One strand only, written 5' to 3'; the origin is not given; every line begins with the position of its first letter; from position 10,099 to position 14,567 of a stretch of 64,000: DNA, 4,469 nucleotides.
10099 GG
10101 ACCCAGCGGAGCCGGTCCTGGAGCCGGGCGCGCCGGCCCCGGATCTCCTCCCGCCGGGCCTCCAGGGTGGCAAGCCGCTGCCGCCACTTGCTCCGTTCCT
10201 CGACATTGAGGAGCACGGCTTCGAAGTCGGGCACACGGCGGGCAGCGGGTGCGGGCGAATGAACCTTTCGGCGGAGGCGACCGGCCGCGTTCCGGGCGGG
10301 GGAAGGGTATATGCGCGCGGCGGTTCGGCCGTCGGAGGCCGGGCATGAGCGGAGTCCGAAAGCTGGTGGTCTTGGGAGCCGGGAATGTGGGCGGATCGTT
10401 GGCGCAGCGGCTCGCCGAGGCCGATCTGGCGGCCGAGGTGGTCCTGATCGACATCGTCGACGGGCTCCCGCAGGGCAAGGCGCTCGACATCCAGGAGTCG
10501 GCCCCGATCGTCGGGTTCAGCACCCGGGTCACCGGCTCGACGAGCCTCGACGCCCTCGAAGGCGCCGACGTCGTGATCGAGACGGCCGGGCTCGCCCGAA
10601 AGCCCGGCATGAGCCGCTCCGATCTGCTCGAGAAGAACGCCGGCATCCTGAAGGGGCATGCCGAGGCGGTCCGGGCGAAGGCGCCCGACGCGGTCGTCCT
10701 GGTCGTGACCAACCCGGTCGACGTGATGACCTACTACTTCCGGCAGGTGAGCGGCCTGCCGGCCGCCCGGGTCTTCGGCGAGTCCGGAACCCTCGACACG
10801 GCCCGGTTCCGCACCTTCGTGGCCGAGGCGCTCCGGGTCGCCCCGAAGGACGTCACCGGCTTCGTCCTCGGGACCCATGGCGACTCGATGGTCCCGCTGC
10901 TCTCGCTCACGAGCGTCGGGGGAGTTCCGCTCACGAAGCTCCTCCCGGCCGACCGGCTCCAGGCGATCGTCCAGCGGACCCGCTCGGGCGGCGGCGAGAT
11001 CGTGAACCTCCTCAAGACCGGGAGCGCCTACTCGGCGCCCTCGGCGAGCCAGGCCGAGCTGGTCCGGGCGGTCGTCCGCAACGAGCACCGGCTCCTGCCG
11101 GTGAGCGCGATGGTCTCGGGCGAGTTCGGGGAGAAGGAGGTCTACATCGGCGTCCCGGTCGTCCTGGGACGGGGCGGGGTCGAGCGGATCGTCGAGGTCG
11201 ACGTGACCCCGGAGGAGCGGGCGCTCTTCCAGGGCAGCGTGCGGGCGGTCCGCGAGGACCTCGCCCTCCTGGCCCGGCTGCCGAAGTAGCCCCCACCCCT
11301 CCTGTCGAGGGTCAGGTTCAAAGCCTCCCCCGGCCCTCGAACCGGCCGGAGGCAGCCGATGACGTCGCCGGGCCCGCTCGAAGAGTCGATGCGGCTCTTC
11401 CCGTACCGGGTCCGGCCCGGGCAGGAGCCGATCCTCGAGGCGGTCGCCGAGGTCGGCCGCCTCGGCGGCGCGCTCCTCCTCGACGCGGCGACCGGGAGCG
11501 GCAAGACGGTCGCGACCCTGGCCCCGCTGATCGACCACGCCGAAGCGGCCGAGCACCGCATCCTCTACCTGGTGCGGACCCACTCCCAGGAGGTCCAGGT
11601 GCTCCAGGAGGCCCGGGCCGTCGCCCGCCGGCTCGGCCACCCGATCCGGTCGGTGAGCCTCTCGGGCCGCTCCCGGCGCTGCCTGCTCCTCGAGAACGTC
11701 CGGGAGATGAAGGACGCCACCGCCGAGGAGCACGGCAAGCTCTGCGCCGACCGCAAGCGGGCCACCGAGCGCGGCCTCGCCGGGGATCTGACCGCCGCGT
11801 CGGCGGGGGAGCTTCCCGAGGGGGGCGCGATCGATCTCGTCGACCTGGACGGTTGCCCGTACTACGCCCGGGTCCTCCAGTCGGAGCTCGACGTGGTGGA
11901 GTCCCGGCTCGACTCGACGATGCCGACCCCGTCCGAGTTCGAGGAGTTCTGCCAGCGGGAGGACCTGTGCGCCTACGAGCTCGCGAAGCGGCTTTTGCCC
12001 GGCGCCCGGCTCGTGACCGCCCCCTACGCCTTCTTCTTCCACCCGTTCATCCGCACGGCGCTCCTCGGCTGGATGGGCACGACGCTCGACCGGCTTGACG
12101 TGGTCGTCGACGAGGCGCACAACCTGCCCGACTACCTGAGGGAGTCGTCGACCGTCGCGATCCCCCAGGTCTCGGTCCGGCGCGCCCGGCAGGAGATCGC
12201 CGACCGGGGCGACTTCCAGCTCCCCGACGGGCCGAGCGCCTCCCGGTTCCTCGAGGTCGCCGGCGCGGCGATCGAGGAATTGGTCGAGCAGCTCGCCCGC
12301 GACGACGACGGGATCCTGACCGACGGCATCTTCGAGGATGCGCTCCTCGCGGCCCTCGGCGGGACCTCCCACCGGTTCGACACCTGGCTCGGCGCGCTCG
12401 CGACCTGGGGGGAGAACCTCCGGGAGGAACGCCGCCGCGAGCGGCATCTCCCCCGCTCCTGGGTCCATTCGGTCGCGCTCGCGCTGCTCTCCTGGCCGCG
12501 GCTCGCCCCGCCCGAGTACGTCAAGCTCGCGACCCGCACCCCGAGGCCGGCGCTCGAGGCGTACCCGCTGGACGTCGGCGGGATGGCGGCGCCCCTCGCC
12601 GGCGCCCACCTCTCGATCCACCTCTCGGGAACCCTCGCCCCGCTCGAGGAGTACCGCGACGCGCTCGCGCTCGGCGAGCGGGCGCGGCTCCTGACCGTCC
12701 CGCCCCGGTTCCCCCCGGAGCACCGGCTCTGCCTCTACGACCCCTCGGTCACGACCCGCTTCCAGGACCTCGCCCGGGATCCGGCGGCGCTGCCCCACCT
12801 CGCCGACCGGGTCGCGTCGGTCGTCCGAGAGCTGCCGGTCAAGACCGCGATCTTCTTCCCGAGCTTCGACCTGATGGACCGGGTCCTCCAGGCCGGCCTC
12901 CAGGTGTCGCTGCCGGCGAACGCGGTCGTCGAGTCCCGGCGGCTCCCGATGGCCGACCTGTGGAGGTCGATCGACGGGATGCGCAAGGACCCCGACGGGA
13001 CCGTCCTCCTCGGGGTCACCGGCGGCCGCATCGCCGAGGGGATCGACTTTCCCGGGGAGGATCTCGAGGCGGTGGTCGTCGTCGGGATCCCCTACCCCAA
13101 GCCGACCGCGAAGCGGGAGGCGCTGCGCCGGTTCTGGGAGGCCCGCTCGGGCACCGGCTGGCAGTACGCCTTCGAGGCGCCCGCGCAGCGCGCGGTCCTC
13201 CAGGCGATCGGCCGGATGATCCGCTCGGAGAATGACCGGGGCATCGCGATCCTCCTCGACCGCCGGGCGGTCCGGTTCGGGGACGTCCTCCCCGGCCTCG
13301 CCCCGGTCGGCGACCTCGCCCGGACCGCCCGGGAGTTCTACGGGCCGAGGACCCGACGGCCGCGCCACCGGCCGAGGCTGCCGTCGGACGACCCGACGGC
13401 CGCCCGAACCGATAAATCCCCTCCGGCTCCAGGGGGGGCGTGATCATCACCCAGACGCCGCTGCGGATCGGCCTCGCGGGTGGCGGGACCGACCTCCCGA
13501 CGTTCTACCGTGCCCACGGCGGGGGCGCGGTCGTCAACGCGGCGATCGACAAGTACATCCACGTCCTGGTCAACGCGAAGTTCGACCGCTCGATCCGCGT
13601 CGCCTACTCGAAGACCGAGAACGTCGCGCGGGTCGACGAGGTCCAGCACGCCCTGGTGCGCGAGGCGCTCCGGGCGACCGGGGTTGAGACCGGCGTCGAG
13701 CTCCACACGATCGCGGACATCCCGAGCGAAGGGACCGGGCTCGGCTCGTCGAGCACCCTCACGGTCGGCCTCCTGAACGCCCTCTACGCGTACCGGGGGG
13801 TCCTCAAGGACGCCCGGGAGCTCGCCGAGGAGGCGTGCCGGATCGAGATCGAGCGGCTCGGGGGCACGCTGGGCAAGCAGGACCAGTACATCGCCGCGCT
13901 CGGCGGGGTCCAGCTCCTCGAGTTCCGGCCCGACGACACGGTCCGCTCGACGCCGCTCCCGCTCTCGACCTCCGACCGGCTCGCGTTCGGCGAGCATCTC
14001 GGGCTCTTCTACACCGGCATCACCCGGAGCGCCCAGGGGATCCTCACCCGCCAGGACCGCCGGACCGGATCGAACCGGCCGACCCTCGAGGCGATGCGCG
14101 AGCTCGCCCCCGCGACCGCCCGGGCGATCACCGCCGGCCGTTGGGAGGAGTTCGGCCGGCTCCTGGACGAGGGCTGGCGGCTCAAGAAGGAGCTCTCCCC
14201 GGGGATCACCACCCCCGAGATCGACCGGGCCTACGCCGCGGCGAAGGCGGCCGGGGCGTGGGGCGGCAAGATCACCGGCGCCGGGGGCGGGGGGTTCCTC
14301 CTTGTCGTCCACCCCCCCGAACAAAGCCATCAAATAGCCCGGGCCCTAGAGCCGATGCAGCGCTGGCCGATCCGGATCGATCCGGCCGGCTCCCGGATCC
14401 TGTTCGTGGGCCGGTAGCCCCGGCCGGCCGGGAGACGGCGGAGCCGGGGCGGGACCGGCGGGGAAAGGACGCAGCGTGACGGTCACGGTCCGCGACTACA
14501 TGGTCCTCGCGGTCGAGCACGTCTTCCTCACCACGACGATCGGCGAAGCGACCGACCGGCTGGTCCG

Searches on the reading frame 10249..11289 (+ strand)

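Call 3: search_protein_families(library=pfam, proteins=[window:10249-11289:+], max_evalue=0.01)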
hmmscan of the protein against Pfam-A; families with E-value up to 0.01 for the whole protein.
window:10249-11289:+ (346 aa): 3 families
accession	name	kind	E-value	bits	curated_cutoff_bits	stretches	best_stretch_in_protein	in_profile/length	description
PF00056.29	Ldh_1_N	-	8.7e-39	133.2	27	1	38-177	2-141/141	lactate/malate dehydrogenase, NAD binding domain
PF02866.23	Ldh_1_C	-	5.4e-28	98.6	22.6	1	181-338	2-167/174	lactate/malate dehydrogenase, alpha/beta C-terminal domain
PF03807.23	F420_oxidored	-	0.00015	22.7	21.6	1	38-110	1-64/94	NADP oxidoreductase coenzyme F420-dependent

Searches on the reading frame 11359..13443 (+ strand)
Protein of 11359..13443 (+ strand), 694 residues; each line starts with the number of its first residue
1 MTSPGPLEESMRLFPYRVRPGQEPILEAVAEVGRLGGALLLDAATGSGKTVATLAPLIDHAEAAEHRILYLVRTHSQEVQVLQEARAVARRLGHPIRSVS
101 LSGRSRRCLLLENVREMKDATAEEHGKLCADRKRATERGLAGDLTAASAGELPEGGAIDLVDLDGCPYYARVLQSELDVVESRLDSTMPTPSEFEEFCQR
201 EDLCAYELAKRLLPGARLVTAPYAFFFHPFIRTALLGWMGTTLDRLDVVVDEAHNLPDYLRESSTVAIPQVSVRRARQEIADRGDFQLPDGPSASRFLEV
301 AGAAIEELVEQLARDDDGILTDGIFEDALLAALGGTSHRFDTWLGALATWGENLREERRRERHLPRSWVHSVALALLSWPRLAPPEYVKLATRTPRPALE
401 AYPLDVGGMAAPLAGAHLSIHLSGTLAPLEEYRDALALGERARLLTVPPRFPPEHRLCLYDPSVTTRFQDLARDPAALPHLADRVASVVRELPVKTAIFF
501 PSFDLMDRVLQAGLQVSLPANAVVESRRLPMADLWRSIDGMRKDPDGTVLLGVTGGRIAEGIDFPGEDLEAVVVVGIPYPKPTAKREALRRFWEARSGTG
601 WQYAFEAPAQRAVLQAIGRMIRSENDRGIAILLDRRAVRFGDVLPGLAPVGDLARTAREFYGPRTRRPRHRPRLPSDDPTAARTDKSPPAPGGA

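Call 3: search_protein_families(library=pfam, proteins=[window:11359-13443:+], max_evalue=0.01)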
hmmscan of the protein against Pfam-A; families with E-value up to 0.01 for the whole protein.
window:11359-13443:+ (694 aa): 5 families
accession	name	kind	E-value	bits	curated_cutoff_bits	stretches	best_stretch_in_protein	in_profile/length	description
PF13307.12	Helicase_C_2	-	7.8e-32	111.1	25.3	1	487-637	3-154/170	Helicase C-terminal domain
PF06733.21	DEAD_2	-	2.1e-23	83.3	21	1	70-270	1-169/172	DEAD_2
PF06777.17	HBB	-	5.4e-17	62.5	30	1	297-470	20-190/190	Helical and beta-bridge domain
PF00270.35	DEAD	-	4.7e-07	30.1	26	1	35-105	13-84/167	DEAD/DEAH box helicase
PF04851.21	ResIII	-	0.00027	21.3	22.5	1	17-88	3-76/164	Type III restriction enzyme, res subunit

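Call 5: search_protein_families(library=ncbifam, proteins=[window:11359-13443:+], max_evalue=0.1)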
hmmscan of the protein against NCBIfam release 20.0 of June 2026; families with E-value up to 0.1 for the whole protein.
window:11359-13443:+ (694 aa): 12 families
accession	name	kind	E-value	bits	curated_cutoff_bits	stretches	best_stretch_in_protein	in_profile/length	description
TIGR00604.1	rad3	subfamily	1.2e-59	202.6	246.95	2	420-639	446-678/706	DNA repair helicase (rad3)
NF053712.1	repair_DEAH_YoaA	equivalog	1.2e-22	80.4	680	2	198-638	172-601/630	DNA repair helicase YoaA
NF005981.0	PRK08074.1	equivalog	1.3e-18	66.4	789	2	544-637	803-895/931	ATP-dependent DNA helicase DinG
TIGR01407.1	dinG_rel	hypoth_equivalog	1.8e-16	59.6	547.7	2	546-638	764-855/889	putative DnaQ family exonuclease/DinG family helicase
NF008729.0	PRK11747.1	equivalog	2.6e-16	59.3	598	1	543-638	588-682/703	ATP-dependent DNA helicase DinG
NF005569.0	PRK07246.1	equivalog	3e-06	25.8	794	1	548-638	696-785/820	bifunctional DnaQ family exonuclease/ATP-dependent helicase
TIGR03117.2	cas_csf4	equivalog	7.5e-06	24.4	400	1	28-105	139-216/800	type IV CRISPR-associated DEAD/DEAH-box helicase Csf4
NF008642.0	PRK11634.1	equivalog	0.043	12.2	989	1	39-136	46-144/628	DEAD/DEAH family ATP-dependent RNA helicase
NF008744.0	PRK11776.1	equivalog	0.059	11.9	524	1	39-103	44-109/460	ATP-dependent RNA helicase DbpA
NF008394.0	PRK11192.1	equivalog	0.083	11.7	507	0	39-97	43-107/441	ATP-dependent RNA helicase SrmB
TIGR04121.1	DEXH_lig_assoc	equivalog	0.085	10.5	850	0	35-96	27-93/804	ligase-associated DNA damage response DEXH box helicase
NF053636.1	DDHlcsCsdAPsy1082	equivalog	0.091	11.3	890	0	35-65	39-72/512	DEAD/DEAH box helicase CsdA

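Call 6: search_protein_families(library=padloc, proteins=[window:11359-13443:+], max_evalue=0.1)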
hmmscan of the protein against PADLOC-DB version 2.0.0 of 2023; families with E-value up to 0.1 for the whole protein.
window:11359-13443:+ (694 aa): 13 families
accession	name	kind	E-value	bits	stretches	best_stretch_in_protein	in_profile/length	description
PDLC01439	typeIV_DinG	-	4.3e-86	287.8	1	9-647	7-556/575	CAS-IV-A; associated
PDLC01729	typeIV_DinG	-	9.2e-11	39.2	2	39-158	42-170/666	Csf4_0_IVA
PDLC04986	PDC-S28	-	1.4e-07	28.3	2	18-87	35-103/831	-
PDLC01732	typeIV_DinG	-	5.8e-05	20.1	1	557-636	514-590/648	Csf4_3_IVE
PDLC04987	PDC-S28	-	0.0017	14.7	1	556-636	395-467/846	-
PDLC01007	typeIV_DinG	-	0.0026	14.4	1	36-105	16-87/676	CRISPR type AFERR-associated DEAD/DEAH-box helicase Csf4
PDLC01321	typeIV_DinG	-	0.003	14.5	1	36-104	16-83/559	CAS-IV-A; associated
PDLC01761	Cas3b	-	0.0053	13.5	1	31-71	226-265/705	-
PDLC01765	Cas3c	-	0.008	13.1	1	25-76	171-224/612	-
PDLC02707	PbeA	-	0.016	11.8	1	27-73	259-304/672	PbeA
PDLC01730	typeIV_DinG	-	0.022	11.1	1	18-90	121-193/802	Csf4_1_IVA1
PDLC01767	Cas3e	-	0.032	10.7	0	13-96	183-262/680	-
PDLC01710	Cas3a1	-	0.042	10.3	1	38-75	220-260/745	Cas3_1_CAS-I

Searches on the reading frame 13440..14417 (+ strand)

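Call 3: search_protein_families(library=pfam, proteins=[window:13440-14417:+], max_evalue=0.01)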
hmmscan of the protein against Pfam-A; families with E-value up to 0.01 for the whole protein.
window:13440-14417:+ (325 aa): 2 families
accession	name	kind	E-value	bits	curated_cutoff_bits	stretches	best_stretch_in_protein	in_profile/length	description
PF08544.19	GHMP_kinases_C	-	4.6e-15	56.2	21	1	228-303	3-79/85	GHMP kinases C terminal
PF00288.32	GHMP_kinases_N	-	9.4e-14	51.8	22.3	1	75-156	9-87/87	GHMP kinases N terminal domain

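Call 5: search_protein_families(library=ncbifam, proteins=[window:13440-14417:+], max_evalue=0.1)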
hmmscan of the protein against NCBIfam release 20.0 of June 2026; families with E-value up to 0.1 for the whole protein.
window:13440-14417:+ (325 aa): 14 families
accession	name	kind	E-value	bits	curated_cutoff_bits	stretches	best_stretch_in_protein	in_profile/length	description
NF049969.1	GlMnHpPKinHddA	equivalog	1e-46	159.9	600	1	2-304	3-317/338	D-glycero-D-manno-heptose 7-phosphate kinase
NF009948.0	PRK13412.1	equivalog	1e-35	122.8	721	2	66-303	709-948/974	bifunctional fucokinase/fucose-1-phosphate guanylyltransferase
NF003036.0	PRK03926.1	equivalog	1.2e-21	77.1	403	1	31-304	24-280/302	mevalonate kinase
TIGR00549.1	mevalon_kin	equivalog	3.4e-19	69.4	163.05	1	31-289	19-275/276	mevalonate kinase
NF001816.0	PRK00555.1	equivalog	5.2e-12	45.4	509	2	226-304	260-337/363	galactokinase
TIGR00131.1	gal_kin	equivalog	3.1e-11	42.8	226.65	2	226-303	285-362/388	galactokinase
NF003006.0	PRK03817.1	equivalog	1.5e-10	40.6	443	2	226-304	249-326/352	galactokinase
NF003705.0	PRK05322.1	equivalog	1.6e-08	33.7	385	2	28-157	39-183/388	galactokinase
NF003472.0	PRK05101.1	equivalog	4.6e-08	32.4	499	1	76-156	103-182/382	galactokinase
TIGR01920.1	Shik_kin_archae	equivalog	7.1e-06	25.6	126.85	1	26-135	2-118/266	shikimate kinase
NF002288.1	PRK01212.1-4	equivalog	0.00021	20.5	194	1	49-136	38-126/303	homoserine kinase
TIGR00191.1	thrB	equivalog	0.00022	20.2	168.25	1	34-176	21-162/304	homoserine kinase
NF040725.1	panto_kin_Meth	equivalog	0.0016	17.4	380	1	27-142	33-141/286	pantoate kinase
NF040957.1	Arch_PMK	equivalog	0.092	12.2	500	0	34-167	25-160/316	phosphomevalonate kinase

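Call 6: search_protein_families(library=padloc, proteins=[window:13440-14417:+], max_evalue=0.1)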
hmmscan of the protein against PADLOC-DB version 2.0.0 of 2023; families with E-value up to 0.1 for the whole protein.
window:13440-14417:+ (325 aa): 0 families
